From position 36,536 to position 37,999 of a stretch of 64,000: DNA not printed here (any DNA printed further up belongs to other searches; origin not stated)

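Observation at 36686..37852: Adenylate kinase fused to a second, catalytically degenerate adenylate-kinase-like domain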

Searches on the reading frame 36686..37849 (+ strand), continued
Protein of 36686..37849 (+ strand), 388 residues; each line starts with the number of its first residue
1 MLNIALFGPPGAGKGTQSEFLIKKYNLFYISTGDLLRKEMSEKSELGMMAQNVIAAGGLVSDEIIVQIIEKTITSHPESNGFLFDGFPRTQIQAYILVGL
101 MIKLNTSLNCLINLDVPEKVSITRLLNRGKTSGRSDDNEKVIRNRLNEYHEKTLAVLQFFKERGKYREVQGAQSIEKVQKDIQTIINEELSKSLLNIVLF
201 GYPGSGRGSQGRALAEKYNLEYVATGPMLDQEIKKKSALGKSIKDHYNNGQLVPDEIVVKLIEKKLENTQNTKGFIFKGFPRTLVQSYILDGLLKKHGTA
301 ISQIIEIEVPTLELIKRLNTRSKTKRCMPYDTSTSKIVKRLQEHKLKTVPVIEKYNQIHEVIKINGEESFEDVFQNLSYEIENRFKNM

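Call 7: search_solved_structures(query=window:36686-37849:+, max_evalue=1e-10, show_alignments=1)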
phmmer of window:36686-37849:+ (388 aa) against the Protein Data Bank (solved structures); distinct sequences matched with E-value up to 1e-10: 93 (the best 60 are shown).
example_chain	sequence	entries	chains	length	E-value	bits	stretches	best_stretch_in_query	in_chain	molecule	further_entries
8pvw_A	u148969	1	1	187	1.1e-41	146.7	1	3-186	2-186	Adenylate kinase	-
5g3y_A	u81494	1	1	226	1.1e-37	133.5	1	195-327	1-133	ADENYLATE KINSE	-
5g3z_A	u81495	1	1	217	1.3e-37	133.3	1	195-327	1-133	ADENYLATE KINSE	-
5g40_A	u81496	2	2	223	1.5e-36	129.8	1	195-327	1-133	ADENYLATE KINSE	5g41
1uky_A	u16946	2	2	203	5.7e-34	121.4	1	5-189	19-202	URIDYLATE KINASE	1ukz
2c9y_A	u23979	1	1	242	1.3e-33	120.2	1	4-135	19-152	ADENYLATE KINASE ISOENZYME 2, MITOCHONDRIAL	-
1ak2_A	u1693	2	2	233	1.6e-33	119.9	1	5-135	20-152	ADENYLATE KINASE ISOENZYME-2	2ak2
9gr0_A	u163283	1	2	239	2.2e-33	119.4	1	4-135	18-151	Adenylate kinase 2, mitochondrial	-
9fl7_D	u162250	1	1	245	2.4e-33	119.3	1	4-135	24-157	Adenylate kinase 2, mitochondrial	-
4x8h_A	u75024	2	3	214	9.2e-33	117.4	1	3-129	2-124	Adenylate kinase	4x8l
3fb4_A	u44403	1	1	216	1.4e-32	116.8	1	195-327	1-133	Adenylate kinase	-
6ham_A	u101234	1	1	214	1.6e-32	116.6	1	3-129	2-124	Adenylate kinase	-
8bqf_A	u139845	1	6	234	2.9e-32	115.8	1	3-129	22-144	Adenylate kinase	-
1p3j_A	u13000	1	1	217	3.8e-32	115.4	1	195-323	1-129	Adenylate kinase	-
3x2s_A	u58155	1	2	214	4.3e-32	115.2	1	3-129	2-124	Adenylate kinase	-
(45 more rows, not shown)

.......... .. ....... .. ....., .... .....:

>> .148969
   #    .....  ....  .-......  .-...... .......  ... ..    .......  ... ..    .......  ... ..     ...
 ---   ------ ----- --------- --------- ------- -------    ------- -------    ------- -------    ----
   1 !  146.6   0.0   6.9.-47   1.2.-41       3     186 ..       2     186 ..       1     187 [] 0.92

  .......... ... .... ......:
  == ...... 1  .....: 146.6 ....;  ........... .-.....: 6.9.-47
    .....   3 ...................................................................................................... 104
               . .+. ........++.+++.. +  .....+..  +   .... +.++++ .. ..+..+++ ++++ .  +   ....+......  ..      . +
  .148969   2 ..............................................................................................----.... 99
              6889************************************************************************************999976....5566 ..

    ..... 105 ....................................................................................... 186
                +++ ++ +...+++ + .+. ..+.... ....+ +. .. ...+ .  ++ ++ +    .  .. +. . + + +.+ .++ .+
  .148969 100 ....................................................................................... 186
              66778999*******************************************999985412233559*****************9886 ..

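Call 23: find_encoding_contigs(protein=P0001, flank=8000, max_places=2)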
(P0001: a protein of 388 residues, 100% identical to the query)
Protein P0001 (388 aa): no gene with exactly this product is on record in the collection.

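Call 24: find_encoding_contigs(protein=P0095, flank=8000, max_places=2)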
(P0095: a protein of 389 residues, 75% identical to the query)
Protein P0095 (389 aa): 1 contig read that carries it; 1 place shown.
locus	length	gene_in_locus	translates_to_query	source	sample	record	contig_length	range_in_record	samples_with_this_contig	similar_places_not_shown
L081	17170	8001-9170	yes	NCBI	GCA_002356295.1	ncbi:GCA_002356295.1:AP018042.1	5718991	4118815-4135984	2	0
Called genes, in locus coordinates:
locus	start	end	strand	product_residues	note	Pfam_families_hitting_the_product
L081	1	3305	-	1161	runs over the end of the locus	PF26300:PEPCK_PPi_lobe_2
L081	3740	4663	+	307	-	PF00294:PfkB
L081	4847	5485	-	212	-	PF12766:Pyridox_oxase_2, PF01243:PNPOx_N, PF10590:PNP_phzG_C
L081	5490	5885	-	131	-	-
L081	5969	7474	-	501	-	PF03264:Cytochrom_NNT, PF02085:Cytochrom_CIII (faint)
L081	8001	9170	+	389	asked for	PF00406:ADK, PF13207:AAA_17, PF13238:AAA_18 (weak), PF00406:ADK, PF13207:AAA_17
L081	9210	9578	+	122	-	PF08859:DGC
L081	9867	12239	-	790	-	PF12704:MacB_PCD, PF02687:FtsX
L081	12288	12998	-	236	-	PF02463:SMC_N (weak), PF00005:ABC_tran, PF13304:AAA_21 (faint)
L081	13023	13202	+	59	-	-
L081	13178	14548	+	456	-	PF00072:Response_reg, PF00158:Sigma54_activat, PF14532:Sigma54_activ_2, PF07728:AAA_5 (weak), PF25601:AAA_lid_14, PF02954:HTH_8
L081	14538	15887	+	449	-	PF02518:HATPase_c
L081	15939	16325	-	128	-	PF12675:DUF3795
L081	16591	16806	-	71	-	PF11127:YgaP-like_TM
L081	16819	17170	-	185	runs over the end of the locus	PF10604:Polyketide_cyc2, PF03364:Polyketide_cyc, PF08327:AHSA1 (weak)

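Call 33: predict_structure(alignment_id=A1)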
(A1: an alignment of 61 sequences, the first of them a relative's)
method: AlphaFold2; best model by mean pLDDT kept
length: 388 residues; sequences in the alignment: 61
mean_pLDDT: 87.4   pTM: 0.65
mean pLDDT of the five models: 87.4, 85.3, 85.1, 84.4, 82.7
residues with pLDDT >= 90: 174; 70-90: 198; 50-70: 14; < 50: 2
segments of 3 or more residues with pLDDT < 50: none
pLDDT, mean of each block of 10 residues (from residue 1): 91 93 92 90 92 84 87 84 89 89 83 95 87 72 89 91 94 95 91 84 92 93 88 90 84 82 84 85 85 78 92 92 79 84 86 81 94 95 67
secondary structure, 60 per line:
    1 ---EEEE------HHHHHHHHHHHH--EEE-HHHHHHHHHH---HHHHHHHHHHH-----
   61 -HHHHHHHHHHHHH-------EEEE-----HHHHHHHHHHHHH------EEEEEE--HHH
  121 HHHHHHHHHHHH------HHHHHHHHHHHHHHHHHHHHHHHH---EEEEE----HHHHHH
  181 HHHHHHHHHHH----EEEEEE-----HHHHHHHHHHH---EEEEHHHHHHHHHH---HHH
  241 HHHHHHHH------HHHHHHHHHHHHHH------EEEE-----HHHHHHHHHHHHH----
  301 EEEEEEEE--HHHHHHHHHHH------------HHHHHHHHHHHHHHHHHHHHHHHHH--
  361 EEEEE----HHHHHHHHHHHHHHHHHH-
elements in order: E4-7 H14-25 E28-30 H32-41 H45-55 H62-74 E82-85 H91-103 E110-115 H118-132 H139-162 E166-170 H175-191 E196-201 H207-217 E221-224 H225-234 H238-248 H255-268 E275-278 H284-296 E301-308 H311-321 H334-358 E361-365 H370-387

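Call 43: fold_search(model_id=the predicted structure, library=pdb)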
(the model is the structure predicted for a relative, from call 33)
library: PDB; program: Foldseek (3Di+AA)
matches with E <= 10: 1546; with E <= 0.001: 358
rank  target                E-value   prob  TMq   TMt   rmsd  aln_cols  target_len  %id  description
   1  9fqr_G8               3.4e-16  1.00  0.42  0.34  17.0       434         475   21  96-nm repeat of axonemal doublet microtubules from bovine sperm (released 2025-03-26)
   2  9fqr_Xf               4.6e-15  1.00  0.39  0.12  21.5       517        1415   18  96-nm repeat of axonemal doublet microtubules from bovine sperm (released 2025-03-26)
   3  5x6l_A                1.2e-14  1.00  0.41  0.81   3.7       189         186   35  Crystal structure of Notothenia coriiceps adenylate kinase variant (released 2018-02-28)
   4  8pvw                  1.7e-14  1.00  0.40  0.77   3.6       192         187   40  Structure of a short E. coli adenylate kinase in complex with Ap5A (released 2025-02-05)
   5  4w5h                  2.5e-14  1.00  0.43  0.78   4.0       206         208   28  New structural conformations of adenylate kinase from Streptococcus pneumoniae D39 (released 2014-11-26)
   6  3cm0                  3.1e-14  1.00  0.43  0.87   2.4       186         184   34  Crystal structure of adenylate kinase from Thermus thermophilus HB8 (released 2008-09-23)
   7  5ycb_A                3.6e-14  1.00  0.41  0.79   3.7       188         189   34  Crystal structure of notothenia coriiceps adenylate kinase variant (released 2018-09-12)
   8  5ycf_A                3.8e-14  1.00  0.41  0.79   3.7       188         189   34  Crystal structure of Xiphophorus maculatus adenylate kinase (released 2018-09-12)
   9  5xru_A                5.0e-14  1.00  0.41  0.81   3.7       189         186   34  Crystal structure of Notothenia coriiceps adenylate kinase variant (released 2018-06-13)
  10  4ntz                  5.9e-14  1.00  0.44  0.78   3.6       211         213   28  Crystal structure of Adenylate kinase from Streptococcus pneumoniae (released 2014-07-23)
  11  5ycb_B                5.9e-14  1.00  0.42  0.81   3.5       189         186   34  Crystal structure of notothenia coriiceps adenylate kinase variant (released 2018-09-12)
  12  5ycc_A                6.9e-14  1.00  0.41  0.81   3.7       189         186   35  Crystal structure of Notothenia coriiceps adenylate kinase variant (released 2018-09-12)
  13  5x6k_A                6.9e-14  1.00  0.41  0.80   3.7       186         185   35  Crystal structure of adenylate kinase (released 2018-02-28)
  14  1uky                  6.9e-14  1.00  0.42  0.77   3.7       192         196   37  SUBSTRATE SPECIFICITY AND ASSEMBLY OF CATALYTIC CENTER DERIVED FROM TWO STRUCTURES OF LIGATED URIDYLATE KINASE (released 1995-01-26)
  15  4tyq_A                7.3e-14  1.00  0.41  0.72   4.1       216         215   32  Crystal structure of an adenylate kinase mutant--AKm2 (released 2014-11-26)
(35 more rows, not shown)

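Call 54: find_encoding_contigs(protein=P0077, flank=1000, max_places=4)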
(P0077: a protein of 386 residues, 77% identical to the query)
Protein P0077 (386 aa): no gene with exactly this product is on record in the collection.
